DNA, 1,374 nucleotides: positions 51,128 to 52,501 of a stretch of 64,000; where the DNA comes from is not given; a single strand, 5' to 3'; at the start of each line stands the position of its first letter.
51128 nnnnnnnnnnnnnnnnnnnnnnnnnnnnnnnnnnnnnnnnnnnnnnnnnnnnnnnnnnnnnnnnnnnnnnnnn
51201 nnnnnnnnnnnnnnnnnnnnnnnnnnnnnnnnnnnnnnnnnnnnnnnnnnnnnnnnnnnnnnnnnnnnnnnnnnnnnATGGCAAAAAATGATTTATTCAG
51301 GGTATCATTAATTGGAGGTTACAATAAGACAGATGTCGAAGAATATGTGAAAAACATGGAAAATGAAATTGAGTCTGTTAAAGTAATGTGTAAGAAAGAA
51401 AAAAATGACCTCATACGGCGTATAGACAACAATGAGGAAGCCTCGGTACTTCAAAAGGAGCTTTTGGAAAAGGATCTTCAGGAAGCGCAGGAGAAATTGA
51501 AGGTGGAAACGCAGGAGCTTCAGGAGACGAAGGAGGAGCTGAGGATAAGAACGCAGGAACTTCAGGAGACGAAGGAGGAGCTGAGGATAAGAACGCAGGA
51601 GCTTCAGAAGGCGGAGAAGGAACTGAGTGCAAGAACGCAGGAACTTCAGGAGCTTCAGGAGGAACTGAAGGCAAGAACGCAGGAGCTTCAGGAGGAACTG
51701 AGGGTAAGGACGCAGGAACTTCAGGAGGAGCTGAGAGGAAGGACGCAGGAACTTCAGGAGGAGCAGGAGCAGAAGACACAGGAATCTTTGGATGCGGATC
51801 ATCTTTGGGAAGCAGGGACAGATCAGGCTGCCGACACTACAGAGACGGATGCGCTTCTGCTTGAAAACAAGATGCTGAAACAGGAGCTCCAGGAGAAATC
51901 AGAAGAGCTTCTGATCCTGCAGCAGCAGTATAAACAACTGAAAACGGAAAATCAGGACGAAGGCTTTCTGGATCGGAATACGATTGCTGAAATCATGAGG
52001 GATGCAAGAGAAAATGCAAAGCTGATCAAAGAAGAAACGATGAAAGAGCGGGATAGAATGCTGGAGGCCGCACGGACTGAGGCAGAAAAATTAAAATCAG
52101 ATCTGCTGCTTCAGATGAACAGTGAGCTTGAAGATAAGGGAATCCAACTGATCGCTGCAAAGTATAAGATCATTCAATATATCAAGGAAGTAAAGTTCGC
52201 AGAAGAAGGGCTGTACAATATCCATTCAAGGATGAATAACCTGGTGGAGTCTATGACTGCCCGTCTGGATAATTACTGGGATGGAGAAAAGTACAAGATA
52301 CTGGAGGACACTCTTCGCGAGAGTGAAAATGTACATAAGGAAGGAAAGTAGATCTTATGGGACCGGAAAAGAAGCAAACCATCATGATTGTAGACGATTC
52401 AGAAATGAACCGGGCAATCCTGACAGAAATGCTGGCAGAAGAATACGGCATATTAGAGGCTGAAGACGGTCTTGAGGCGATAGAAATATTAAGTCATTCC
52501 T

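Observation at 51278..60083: Apparent operon coupling a DivIVA-domain repeat protein to a split RpfC/RpfG-like phosphorelay (two hybrid HKs + free Hpt + REC-HD-GYP)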

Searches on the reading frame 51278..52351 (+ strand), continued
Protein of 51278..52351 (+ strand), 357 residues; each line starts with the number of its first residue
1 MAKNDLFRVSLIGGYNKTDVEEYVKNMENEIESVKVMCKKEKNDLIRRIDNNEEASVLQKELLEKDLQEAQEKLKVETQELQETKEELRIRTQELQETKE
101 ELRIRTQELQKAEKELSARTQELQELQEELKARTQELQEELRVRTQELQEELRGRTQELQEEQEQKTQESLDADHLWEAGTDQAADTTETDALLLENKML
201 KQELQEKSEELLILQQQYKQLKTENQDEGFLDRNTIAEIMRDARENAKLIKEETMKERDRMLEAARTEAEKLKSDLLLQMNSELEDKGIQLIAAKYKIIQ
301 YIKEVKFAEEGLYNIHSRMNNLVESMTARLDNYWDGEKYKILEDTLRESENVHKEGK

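Call 79: search_protein_families(library=padloc, proteins=[window:51278-52351:+], max_evalue=0.001)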
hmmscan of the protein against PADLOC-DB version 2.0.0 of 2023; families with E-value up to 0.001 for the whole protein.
window:51278-52351:+ (357 aa): 0 families

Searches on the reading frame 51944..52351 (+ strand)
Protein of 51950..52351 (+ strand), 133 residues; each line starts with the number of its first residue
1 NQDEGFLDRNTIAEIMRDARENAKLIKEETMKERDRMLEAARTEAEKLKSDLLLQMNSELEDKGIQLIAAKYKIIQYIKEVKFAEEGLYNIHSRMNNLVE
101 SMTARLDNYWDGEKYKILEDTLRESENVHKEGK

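Call 5: search_protein_families(library=pfam, proteins=[window:51950-52351:+], max_evalue=10)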
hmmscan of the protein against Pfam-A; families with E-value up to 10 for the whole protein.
window:51950-52351:+ (133 aa): 3 families
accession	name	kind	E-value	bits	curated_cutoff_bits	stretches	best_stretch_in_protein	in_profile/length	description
PF05103.18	DivIVA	-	0.016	15.6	28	1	11-52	75-116/131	DivIVA protein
PF16803.11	DRE2_N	-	0.036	14.7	23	1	34-104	14-83/130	Fe-S cluster assembly protein DRE2 N-terminus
PF00171.27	Aldedh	-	0.14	11.1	23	1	9-96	28-112/461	Aldehyde dehydrogenase family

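Call 6: search_protein_families(library=ncbifam, proteins=[window:51950-52351:+], max_evalue=10)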
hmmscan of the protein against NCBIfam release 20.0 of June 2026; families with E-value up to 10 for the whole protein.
window:51950-52351:+ (133 aa): 10 families
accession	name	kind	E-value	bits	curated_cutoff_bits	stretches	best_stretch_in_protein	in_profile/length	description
NF004413.0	PRK05759.1-4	equivalog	0.0014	18.7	197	1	9-62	58-111/156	F0F1 ATP synthase subunit B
NF002629.0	PRK02292.1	equivalog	0.0042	16.9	184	1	11-75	6-71/192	V-type ATP synthase subunit E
NF009344.0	PRK12705.1-1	equivalog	0.006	15.2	831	1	12-78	44-108/572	hypothetical protein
TIGR01144.1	ATP_synt_b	equivalog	0.026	14.4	65.5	1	10-63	50-103/147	F0F1 ATP synthase subunit B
NF007919.1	PRK10634.1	equivalog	0.034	13.7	175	1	53-97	34-79/176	L-threonylcarbamoyladenylate synthase type 1 TsaC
NF006508.0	PRK08944.1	subfamily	0.04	13.2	259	1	21-106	120-205/304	MotB family protein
NF003049.0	PRK03963.1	equivalog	0.067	13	225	1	11-104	7-99/198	V-type ATP synthase subunit E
NF004411.0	PRK05759.1-2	equivalog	0.07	13.2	131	1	10-63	59-112/156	F0F1 ATP synthase subunit B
TIGR02926.1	AhaH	equivalog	0.11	12.7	48.5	1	13-66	12-65/85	ATP synthase archaeal subunit H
NF006256.0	PRK08404.1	equivalog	0.34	11.1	107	1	13-61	27-79/103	V-type ATP synthase subunit H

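Call 59: find_homologous_proteins(query=A4, max_evalue=0.001)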
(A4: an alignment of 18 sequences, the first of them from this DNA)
Query A4 (18 sequences) (135 aa, profile of the alignment): 32 proteins with E <= 0.001 among 6497 candidates.
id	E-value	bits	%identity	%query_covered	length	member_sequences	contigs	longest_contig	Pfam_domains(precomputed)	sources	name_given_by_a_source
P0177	3.5e-55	204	52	90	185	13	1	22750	-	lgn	-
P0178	3.1e-53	197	44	87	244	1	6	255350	-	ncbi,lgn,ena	-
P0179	3.9e-53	197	44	90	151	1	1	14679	-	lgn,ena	-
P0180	2.5e-52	194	51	86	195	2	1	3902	-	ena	-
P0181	5.2e-52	193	52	86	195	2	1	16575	-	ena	-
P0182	1.5e-51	192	52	86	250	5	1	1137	-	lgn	-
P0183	1.5e-51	192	43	93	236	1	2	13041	-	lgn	-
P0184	1.6e-51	192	42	89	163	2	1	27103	-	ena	-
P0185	2.5e-51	191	52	86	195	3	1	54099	-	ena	-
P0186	1.7e-49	185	52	87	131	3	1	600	-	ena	-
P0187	6.6e-49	183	50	84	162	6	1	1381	-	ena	-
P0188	8.4e-49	183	57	93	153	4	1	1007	-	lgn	-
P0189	1.1e-48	183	58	93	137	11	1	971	-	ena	-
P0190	8.0e-48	180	50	84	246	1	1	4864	-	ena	-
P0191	2.7e-45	172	44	85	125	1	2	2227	-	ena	-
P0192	5.8e-44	167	47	87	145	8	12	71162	-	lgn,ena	-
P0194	2.3e-41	159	41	86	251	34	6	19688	PF05103.19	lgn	-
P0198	3.6e-36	142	42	81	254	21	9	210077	-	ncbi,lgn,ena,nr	ncbi:MAG TPA: hypothetical protein IAB34_08250 [Candidatus Egerieimonas faecigallinarum]|nr:hypothet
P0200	4.8e-34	135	44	78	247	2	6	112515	-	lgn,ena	-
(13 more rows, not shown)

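Call 60: search_solved_structures(query=A4, max_evalue=10, show_alignments=2)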
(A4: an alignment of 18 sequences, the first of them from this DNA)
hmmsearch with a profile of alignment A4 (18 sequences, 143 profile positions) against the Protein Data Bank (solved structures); distinct sequences matched with E-value up to 10: 21.
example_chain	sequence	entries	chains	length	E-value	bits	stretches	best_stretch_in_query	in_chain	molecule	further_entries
2kk7_A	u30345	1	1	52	1.8e-05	27.8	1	19-58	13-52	V-type ATP synthase subunit E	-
1l2p_A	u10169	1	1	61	0.00037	23.5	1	22-68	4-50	ATP Synthase B Chain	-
5t4o_I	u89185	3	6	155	0.0019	21.2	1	15-68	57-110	ATP synthase subunit b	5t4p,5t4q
6oqr_X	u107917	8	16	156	0.0019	21.2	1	15-68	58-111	ATP synthase subunit b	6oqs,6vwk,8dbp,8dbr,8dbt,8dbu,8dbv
6oqt_X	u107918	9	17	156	0.0019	21.2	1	15-68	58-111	ATP synthase subunit b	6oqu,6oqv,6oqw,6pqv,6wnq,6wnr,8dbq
8dbw_X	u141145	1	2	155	0.0021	21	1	15-68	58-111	ATP synthase subunit b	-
2dm9_A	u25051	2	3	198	0.0043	20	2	16-59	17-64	V-type ATP synthase subunit E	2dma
4dt0_A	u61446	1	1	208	0.0052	19.8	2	16-60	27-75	V-type ATP synthase subunit E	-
8dbs_X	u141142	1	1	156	0.012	18.6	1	15-68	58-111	ATP synthase subunit b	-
9o19_X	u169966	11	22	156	0.037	17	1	15-68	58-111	ATP synthase subunit b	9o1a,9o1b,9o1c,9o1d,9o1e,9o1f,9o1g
11yj_X0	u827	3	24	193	0.061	16.3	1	94-129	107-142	Cilia- and flagella-associated protein 20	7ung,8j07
3keb_A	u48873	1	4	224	0.25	14.3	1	6-53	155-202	Probable thiol peroxidase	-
8snb_3A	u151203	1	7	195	0.33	13.9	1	94-121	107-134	CFA20 domain-containing protein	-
7rro_XA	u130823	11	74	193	0.33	13.9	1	94-121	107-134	Cilia- and flagella-associated protein 20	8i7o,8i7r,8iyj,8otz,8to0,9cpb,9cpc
3l2j_A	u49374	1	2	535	0.61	13.1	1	15-67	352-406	Fusion protein of Maltose-binding periplasmic protein and Parathyroid hormone/parathyroid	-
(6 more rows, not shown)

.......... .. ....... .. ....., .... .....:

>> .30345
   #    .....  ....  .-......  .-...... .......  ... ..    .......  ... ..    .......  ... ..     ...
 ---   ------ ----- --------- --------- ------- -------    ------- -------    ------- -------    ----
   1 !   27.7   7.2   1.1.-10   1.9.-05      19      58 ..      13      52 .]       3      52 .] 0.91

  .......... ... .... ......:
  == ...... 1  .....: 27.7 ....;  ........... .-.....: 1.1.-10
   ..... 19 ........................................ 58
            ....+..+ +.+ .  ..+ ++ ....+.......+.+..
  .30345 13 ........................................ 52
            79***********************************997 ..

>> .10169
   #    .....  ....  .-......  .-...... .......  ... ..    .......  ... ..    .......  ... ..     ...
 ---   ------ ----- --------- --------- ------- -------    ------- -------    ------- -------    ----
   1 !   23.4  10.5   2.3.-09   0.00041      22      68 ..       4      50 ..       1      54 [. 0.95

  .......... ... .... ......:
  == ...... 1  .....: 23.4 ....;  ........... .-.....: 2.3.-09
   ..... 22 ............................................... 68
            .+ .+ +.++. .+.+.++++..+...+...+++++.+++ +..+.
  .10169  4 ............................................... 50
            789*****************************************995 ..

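Call 61: find_encoding_contigs(protein=P0178, flank=10000, max_places=1)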
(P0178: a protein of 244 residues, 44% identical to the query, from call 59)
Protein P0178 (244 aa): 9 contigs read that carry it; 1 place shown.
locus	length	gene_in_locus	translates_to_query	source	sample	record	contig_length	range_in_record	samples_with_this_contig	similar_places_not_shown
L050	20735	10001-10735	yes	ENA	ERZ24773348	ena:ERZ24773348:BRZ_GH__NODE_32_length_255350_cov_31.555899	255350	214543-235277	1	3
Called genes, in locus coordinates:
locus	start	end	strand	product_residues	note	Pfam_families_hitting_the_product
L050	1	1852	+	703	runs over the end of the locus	PF14903:WG_beta_rep (weak)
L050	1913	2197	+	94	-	-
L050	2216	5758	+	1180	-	PF01855:POR_N, PF17147:PFOR_II, PF01558:POR, PF10371:EKR, PF12838:Fer4_7, PF13183:Fer4_8, PF13484:Fer4_16, PF02775:TPP_enzyme_C, +5 more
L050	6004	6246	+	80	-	PF03840:SecG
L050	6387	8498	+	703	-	PF00313:CSD (faint), PF08206:OB_RNB, PF17876:CSD2, PF00773:RNB, PF00575:S1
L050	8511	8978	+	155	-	PF01668:SmpB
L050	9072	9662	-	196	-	PF00702:Hydrolase, PF13419:HAD_2 (weak), PF13242:Hydrolase_like (weak)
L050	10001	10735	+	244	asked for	-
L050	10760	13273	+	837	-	PF02743:dCache_1, PF22673:MCP-like_PDC_1 (faint), PF00512:HisKA, PF02518:HATPase_c, PF00072:Response_reg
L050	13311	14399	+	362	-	PF00072:Response_reg, PF13487:HD_5, PF01966:HD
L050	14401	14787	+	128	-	PF01627:Hpt (weak)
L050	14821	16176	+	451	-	PF13474:SnoaL_3 (faint), PF13426:PAS_9 (weak), PF08447:PAS_3, PF00990:GGDEF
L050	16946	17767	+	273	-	PF00882:Zn_dep_PLPC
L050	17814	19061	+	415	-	PF11700:ATG22, PF07690:MFS_1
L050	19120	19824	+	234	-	PF02463:SMC_N (faint), PF00005:ABC_tran, PF13304:AAA_21 (faint)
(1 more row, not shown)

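Call 62: find_encoding_contigs(protein=P0198, flank=10000, max_places=1)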
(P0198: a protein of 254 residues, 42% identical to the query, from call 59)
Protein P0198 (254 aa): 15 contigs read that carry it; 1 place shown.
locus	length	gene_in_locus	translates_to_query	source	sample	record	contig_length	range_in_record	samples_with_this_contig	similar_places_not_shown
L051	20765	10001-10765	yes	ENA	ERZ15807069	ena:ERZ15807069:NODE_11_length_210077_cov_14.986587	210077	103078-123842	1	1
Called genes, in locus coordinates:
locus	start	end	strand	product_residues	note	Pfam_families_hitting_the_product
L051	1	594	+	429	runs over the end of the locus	PF04932:Wzy_C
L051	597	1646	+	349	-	PF00535:Glycos_transf_2, PF10111:Glyco_tranf_2_2, PF13641:Glyco_tranf_2_3 (weak)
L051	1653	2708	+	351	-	PF00535:Glycos_transf_2, PF10111:Glyco_tranf_2_2, PF13641:Glyco_tranf_2_3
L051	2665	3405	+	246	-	PF00132:Hexapep, PF14602:Hexapep_2 (weak)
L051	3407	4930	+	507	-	-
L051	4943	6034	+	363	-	PF00535:Glycos_transf_2, PF10111:Glyco_tranf_2_2, PF13641:Glyco_tranf_2_3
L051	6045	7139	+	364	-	PF01757:Acyl_transf_3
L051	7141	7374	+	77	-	PF00550:PP-binding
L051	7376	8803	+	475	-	PF00501:AMP-binding, PF23562:AMP-binding_C_3 (weak)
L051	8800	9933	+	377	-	PF01757:Acyl_transf_3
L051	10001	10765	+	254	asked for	-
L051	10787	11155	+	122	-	PF07009:NusG_II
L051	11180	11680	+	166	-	PF07456:Hpre_diP_synt_I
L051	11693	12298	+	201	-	PF01330:RuvA_N, PF14520:HHH_5, PF07499:RuvA_C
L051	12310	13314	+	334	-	PF06068:TIP49 (faint), PF05496:RuvB_N, PF01078:Mg_chelatase (faint), PF00004:AAA, PF07728:AAA_5 (weak), PF17864:AAA_lid_4, PF05491:WHD_RuvB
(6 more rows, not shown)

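Call 63: find_encoding_contigs(protein=P0200, flank=10000, max_places=1)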
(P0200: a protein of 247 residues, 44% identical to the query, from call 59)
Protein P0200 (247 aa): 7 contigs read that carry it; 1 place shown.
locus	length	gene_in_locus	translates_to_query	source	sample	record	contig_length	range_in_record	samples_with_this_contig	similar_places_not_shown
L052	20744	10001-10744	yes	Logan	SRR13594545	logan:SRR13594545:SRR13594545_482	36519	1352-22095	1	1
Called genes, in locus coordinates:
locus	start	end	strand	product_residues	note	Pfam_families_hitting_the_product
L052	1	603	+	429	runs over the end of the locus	PF04932:Wzy_C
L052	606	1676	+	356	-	PF00535:Glycos_transf_2, PF10111:Glyco_tranf_2_2, PF13641:Glyco_tranf_2_3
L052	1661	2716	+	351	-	PF00535:Glycos_transf_2, PF10111:Glyco_tranf_2_2, PF13641:Glyco_tranf_2_3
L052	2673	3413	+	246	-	PF00132:Hexapep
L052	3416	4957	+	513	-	-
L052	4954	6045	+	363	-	PF00535:Glycos_transf_2, PF10111:Glyco_tranf_2_2, PF13641:Glyco_tranf_2_3 (weak)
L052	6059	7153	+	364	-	PF01757:Acyl_transf_3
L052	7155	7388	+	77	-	PF00550:PP-binding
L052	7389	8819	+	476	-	PF00501:AMP-binding, PF23562:AMP-binding_C_3 (weak), PF13193:AMP-binding_C (faint)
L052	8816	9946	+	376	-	PF01757:Acyl_transf_3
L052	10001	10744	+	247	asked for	-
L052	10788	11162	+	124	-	PF07009:NusG_II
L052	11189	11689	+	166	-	PF07456:Hpre_diP_synt_I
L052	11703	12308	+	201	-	PF01330:RuvA_N, PF14520:HHH_5, PF07499:RuvA_C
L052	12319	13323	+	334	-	PF06068:TIP49 (faint), PF05496:RuvB_N, PF01078:Mg_chelatase (faint), PF00004:AAA, PF07728:AAA_5 (weak), PF17864:AAA_lid_4, PF05491:WHD_RuvB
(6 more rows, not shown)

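Call 64: find_encoding_contigs(protein=P0185, flank=10000, max_places=1)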
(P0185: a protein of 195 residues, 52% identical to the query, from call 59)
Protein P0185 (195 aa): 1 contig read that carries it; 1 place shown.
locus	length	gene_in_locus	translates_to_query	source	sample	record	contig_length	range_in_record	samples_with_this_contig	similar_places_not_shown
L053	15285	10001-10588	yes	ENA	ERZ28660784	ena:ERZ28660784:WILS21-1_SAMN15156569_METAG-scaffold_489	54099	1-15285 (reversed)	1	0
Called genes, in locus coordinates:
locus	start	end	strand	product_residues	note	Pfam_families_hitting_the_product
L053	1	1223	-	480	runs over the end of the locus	PF01523:PmbA_TldD_1st (weak), PF19290:PmbA_TldD_2nd, PF19289:PmbA_TldD_3rd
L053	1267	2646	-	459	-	PF01523:PmbA_TldD_1st, PF19290:PmbA_TldD_2nd, PF19289:PmbA_TldD_3rd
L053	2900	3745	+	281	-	PF01226:Form_Nir_trans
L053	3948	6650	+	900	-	PF02837:Glyco_hydro_2_N, PF22666:Glyco_hydro_2_N2 (weak), PF00703:Glyco_hydro_2, PF02836:Glyco_hydro_2_C, PF16355:DUF4982 (weak), PF18565:Glyco_hydro2_C5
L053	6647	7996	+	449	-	PF00768:Peptidase_S11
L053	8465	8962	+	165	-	PF02559:CarD_TRCF_RID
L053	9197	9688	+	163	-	-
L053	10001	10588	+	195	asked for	-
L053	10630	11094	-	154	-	PF13377:Peripla_BP_3, PF00532:Peripla_BP_1 (weak)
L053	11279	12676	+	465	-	PF00209:SNF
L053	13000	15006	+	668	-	PF13802:Gal_mutarotas_2 (weak), PF01055:Glyco_hydro_31_2nd, PF21365:Glyco_hydro_31_3rd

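Call 74: find_encoding_contigs(protein=P0194, flank=10000, max_places=1)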
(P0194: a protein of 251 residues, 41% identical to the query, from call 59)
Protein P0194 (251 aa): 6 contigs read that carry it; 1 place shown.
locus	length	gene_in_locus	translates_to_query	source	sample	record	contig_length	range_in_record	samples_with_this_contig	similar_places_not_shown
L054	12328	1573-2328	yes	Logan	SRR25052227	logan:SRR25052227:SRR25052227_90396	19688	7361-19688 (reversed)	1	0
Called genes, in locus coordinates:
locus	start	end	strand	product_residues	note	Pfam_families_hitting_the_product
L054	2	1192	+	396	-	?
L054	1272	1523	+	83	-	-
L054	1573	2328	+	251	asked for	PF05103:DivIVA (faint)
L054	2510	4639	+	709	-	-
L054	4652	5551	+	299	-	-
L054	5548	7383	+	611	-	PF09960:DUF2194, PF10096:DUF2334 (weak)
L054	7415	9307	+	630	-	PF09960:DUF2194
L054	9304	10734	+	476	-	PF11997:DUF3492, PF13439:Glyco_transf_4, PF13579:Glyco_trans_4_4 (faint), PF00534:Glycos_transf_1, PF13692:Glyco_trans_1_4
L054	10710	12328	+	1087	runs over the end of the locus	PF16933:PelG, PF08757:CotH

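Call 75: find_encoding_contigs(protein=P0192, flank=10000, max_places=1)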
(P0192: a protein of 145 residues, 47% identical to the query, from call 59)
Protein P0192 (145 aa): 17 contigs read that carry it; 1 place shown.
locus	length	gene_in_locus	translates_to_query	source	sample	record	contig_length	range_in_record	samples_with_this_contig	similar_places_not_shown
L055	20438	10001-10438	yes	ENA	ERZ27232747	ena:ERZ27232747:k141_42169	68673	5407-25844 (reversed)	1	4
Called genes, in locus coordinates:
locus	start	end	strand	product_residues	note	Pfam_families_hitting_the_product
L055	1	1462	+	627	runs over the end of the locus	PF09960:DUF2194, PF10096:DUF2334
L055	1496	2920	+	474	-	PF11997:DUF3492, PF13439:Glyco_transf_4 (weak), PF13579:Glyco_trans_4_4 (weak), PF00534:Glycos_transf_1, PF13692:Glyco_trans_1_4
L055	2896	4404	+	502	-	PF16933:PelG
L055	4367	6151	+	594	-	PF08757:CotH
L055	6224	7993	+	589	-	PF08757:CotH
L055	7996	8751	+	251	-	PF09359:VTC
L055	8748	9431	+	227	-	PF16316:DUF4956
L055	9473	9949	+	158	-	-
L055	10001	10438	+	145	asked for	-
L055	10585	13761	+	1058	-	-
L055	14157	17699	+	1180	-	PF01855:POR_N, PF17147:PFOR_II, PF01558:POR, PF10371:EKR, PF00037:Fer4 (weak), PF12838:Fer4_7, PF13484:Fer4_16, PF02775:TPP_enzyme_C, +5 more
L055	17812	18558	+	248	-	PF13860:FlgD_ig (weak)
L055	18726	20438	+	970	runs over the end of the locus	PF00675:Peptidase_M16 (faint), PF05193:Peptidase_M16_C, PF08367:M16C_assoc, PF22516:PreP_C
